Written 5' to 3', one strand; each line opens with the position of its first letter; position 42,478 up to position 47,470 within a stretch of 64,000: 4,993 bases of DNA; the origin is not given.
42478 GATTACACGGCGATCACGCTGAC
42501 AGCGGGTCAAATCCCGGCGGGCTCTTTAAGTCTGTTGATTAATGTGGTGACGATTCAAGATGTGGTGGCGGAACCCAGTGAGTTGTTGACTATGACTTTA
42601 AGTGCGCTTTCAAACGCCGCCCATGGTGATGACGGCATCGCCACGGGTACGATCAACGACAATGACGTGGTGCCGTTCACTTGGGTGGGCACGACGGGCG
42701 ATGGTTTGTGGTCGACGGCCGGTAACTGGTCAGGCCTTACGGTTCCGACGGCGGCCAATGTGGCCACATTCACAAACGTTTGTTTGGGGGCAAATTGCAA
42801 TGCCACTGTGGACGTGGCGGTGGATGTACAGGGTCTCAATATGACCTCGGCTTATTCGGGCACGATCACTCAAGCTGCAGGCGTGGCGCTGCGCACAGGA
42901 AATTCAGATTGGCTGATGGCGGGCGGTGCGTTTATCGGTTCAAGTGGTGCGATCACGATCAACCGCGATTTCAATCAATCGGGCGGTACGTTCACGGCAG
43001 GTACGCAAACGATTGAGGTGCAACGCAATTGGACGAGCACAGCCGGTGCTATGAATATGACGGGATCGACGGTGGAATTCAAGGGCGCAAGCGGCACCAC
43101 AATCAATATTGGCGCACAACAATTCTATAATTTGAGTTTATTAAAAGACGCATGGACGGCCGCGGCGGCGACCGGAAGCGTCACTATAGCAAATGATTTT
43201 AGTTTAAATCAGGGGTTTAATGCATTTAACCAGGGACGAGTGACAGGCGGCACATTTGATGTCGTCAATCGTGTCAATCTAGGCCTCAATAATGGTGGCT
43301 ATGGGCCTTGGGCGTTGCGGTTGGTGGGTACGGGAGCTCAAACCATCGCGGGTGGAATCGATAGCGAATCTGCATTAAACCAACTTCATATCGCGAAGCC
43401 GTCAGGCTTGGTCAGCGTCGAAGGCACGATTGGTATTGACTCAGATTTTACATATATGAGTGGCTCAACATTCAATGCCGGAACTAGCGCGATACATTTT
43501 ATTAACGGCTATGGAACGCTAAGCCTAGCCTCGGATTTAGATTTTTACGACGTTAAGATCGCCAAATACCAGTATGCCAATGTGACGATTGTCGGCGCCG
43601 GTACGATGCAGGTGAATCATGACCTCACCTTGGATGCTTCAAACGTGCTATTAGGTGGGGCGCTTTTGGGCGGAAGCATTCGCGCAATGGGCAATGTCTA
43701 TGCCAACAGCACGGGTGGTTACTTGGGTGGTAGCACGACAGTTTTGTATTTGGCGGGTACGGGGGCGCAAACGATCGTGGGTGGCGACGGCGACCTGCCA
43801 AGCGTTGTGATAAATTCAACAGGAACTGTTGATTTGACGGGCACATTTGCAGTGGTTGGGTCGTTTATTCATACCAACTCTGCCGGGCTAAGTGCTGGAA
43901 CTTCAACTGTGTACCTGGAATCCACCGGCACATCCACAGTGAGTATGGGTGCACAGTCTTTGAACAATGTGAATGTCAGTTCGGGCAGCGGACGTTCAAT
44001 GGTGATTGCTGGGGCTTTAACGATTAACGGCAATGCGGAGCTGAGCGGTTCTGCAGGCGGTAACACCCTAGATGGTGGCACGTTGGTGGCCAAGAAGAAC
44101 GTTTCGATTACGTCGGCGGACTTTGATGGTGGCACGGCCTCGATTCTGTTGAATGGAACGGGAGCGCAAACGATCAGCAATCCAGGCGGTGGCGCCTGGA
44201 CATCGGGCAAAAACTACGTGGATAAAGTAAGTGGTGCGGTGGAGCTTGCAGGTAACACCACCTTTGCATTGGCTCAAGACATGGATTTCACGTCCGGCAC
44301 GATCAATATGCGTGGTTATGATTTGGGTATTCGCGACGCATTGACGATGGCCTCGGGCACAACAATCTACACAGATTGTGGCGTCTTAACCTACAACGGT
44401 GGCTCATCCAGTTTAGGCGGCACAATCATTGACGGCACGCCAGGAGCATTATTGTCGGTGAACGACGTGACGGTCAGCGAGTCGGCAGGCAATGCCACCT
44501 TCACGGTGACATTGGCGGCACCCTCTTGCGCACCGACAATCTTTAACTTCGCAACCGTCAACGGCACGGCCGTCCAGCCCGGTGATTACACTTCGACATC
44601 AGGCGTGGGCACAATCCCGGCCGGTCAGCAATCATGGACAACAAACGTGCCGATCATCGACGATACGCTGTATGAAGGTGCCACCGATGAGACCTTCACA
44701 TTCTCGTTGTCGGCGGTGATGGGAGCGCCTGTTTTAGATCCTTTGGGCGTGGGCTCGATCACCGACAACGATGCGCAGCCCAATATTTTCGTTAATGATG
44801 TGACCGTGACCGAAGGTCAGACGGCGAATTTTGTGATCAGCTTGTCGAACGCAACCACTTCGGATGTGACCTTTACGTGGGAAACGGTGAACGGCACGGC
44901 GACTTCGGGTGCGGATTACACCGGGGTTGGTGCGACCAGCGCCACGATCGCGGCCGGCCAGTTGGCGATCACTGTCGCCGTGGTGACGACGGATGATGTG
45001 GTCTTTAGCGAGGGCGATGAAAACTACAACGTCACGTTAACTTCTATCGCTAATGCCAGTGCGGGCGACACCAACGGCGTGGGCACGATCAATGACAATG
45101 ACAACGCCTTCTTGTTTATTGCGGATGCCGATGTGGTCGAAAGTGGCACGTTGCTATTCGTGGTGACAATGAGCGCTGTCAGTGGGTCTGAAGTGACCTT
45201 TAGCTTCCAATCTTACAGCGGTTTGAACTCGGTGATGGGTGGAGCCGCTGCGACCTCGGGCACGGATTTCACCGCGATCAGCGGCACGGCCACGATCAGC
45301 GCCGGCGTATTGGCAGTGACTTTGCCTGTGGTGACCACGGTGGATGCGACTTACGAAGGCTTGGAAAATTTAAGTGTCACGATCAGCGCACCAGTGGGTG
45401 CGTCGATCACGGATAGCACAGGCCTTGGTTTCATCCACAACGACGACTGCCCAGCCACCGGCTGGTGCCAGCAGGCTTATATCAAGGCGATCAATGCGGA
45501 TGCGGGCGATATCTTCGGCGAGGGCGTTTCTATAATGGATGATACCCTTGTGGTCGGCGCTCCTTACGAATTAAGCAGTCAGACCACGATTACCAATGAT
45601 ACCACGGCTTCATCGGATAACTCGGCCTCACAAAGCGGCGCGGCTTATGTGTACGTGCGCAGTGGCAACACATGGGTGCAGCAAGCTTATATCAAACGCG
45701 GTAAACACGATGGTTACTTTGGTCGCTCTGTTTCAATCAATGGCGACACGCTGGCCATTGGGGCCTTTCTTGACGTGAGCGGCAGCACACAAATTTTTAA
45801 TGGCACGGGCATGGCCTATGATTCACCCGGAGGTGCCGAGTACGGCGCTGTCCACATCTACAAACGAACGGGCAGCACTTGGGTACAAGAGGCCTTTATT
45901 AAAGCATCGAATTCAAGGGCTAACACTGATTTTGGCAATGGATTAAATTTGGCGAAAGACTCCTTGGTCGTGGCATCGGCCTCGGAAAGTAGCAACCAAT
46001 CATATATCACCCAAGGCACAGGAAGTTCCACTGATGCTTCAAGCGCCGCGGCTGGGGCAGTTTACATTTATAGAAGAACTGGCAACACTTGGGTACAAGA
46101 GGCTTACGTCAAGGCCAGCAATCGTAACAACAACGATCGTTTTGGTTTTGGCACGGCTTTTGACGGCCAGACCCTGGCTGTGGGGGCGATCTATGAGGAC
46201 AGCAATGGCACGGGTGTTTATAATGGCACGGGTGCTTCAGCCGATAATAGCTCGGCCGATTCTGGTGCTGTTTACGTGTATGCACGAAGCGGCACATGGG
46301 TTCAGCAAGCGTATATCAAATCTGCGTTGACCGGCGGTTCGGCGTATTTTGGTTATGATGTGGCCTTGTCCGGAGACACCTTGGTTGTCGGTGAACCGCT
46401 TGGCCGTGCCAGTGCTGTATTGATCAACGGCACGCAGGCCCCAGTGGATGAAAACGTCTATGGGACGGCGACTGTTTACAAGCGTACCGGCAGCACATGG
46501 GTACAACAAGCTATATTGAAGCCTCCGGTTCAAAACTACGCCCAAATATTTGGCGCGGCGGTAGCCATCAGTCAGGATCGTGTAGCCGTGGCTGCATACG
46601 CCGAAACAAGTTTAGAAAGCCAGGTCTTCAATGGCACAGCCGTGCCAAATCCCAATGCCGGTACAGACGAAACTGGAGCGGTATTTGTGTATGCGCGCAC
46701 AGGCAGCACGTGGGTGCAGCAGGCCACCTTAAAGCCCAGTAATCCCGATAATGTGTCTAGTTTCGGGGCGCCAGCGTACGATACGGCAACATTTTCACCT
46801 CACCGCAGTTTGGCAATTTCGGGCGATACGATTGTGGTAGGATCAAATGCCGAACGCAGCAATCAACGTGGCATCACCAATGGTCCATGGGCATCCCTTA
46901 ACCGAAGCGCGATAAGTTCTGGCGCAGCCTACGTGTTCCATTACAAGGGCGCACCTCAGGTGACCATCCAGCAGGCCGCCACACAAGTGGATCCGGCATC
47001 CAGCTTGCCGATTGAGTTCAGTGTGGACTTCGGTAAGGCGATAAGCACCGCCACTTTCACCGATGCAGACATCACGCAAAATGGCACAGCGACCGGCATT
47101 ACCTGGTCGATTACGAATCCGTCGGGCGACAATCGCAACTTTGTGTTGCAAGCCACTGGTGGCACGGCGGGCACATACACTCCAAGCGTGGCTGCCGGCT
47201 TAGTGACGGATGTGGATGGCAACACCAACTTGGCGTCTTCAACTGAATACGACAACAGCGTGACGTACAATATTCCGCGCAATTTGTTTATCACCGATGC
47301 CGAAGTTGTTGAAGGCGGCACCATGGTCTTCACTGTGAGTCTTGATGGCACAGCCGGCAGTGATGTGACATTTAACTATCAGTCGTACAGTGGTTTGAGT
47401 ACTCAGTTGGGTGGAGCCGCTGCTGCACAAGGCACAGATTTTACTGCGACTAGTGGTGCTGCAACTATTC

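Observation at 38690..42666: In-frame 2 x 1986-bp tandem duplication with a 476-bp perfectly identical core, suggesting recent gene conversion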

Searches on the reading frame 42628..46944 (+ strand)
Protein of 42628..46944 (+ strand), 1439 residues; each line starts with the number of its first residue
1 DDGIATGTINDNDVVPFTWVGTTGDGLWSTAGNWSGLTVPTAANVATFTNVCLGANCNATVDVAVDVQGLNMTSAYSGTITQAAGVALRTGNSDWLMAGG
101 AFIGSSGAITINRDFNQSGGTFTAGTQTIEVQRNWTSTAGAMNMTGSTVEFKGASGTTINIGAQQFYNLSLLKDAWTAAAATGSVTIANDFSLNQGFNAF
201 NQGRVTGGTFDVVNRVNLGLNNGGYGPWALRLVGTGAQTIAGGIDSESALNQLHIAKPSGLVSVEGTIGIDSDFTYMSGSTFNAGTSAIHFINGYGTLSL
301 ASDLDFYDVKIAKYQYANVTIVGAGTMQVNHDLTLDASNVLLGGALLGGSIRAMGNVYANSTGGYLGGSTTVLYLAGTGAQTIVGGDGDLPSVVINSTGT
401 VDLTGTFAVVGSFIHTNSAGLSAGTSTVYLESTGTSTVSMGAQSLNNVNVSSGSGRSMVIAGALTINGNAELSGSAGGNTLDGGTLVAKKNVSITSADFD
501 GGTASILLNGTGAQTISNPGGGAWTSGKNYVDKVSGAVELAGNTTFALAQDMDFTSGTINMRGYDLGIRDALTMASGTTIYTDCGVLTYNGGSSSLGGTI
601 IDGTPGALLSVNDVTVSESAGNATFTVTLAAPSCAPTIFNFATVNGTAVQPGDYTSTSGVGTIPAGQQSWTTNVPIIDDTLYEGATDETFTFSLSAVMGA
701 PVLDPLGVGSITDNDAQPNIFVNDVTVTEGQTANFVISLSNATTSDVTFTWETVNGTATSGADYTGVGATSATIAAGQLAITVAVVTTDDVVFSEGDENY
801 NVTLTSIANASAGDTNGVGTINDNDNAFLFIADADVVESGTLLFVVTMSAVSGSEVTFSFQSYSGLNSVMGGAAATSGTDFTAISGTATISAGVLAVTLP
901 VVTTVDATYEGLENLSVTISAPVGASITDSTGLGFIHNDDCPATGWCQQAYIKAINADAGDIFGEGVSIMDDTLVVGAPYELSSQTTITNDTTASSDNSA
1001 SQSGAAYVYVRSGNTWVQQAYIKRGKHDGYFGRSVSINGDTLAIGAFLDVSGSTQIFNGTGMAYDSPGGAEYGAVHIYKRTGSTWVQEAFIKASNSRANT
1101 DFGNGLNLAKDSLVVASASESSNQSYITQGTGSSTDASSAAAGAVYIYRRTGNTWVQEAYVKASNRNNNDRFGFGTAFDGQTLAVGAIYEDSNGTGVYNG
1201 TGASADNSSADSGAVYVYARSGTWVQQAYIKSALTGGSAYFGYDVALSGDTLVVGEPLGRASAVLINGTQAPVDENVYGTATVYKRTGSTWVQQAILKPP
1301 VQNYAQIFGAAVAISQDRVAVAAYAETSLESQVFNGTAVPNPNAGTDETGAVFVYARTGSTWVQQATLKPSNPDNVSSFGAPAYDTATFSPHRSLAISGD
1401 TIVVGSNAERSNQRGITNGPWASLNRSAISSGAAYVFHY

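Call 47: find_encoding_contigs(protein=window:42628-46944:+, flank=3000, max_places=10)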
Protein window:42628-46944:+ (1439 aa): no gene with exactly this product is on record in the collection.

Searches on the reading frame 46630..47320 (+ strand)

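Call 41: search_protein_families(library=pfam, proteins=[window:46630-47320:+], max_evalue=0.1)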
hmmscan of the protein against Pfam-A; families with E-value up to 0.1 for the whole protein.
window:46630-47320:+ (230 aa): 1 family
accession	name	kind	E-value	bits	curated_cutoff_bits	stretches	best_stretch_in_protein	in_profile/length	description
PF14312.12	FG-GAP_2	-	0.00029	21.4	23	1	59-103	20-49/49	FG-GAP repeat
